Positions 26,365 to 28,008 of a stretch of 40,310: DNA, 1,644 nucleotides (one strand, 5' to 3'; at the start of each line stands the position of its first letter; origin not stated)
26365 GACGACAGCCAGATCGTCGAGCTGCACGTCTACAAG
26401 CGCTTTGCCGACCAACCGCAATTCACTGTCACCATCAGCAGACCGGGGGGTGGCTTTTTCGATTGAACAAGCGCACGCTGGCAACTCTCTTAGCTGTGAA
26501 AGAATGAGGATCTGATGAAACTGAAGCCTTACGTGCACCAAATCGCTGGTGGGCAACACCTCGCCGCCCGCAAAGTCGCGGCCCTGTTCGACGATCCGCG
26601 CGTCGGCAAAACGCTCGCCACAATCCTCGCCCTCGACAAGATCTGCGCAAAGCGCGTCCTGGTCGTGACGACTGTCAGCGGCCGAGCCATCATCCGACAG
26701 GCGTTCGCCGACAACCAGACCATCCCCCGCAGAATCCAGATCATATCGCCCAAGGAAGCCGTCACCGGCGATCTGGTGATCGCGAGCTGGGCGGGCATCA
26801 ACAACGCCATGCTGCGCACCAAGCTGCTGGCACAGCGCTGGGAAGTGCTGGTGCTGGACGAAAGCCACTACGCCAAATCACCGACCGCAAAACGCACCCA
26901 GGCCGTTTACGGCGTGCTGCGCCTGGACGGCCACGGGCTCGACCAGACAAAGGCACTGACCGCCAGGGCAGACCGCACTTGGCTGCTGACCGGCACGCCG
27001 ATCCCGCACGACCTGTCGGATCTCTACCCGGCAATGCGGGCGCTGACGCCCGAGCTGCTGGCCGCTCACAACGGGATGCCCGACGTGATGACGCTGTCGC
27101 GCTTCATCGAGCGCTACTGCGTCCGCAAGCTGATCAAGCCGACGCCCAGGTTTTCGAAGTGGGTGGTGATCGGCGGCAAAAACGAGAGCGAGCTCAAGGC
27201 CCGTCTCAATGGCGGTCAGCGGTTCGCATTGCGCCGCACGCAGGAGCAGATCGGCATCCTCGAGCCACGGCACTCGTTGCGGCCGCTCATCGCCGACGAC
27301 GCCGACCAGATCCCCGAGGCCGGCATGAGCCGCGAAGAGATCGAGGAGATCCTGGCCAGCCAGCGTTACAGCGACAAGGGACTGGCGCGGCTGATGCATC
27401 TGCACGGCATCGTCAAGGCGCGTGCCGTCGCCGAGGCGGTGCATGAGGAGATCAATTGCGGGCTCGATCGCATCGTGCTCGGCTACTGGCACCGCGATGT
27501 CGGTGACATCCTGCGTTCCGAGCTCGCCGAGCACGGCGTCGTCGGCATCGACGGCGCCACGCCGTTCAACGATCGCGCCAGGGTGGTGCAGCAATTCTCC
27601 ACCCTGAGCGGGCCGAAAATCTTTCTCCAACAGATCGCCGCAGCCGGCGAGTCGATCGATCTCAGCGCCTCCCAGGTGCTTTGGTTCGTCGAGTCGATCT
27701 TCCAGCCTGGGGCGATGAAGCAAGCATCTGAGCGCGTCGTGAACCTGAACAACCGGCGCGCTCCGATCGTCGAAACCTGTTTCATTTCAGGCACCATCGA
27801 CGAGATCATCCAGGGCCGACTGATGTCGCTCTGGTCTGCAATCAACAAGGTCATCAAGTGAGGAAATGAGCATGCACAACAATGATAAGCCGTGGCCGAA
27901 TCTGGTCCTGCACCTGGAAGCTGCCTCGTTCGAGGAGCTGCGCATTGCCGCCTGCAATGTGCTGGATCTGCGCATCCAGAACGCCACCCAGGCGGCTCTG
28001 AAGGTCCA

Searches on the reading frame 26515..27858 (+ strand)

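Call 57: search_protein_families(library=phrogs, proteins=[window:26515-27858:+], max_evalue=0.00001)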
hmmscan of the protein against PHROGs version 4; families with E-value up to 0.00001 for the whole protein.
window:26515-27858:+ (448 aa): 1 family
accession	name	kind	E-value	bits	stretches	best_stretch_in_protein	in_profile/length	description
phrog_62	-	DNA, RNA and nucleotide metabolism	4.9e-50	171.1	1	1-435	693-1121/1881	DNA helicase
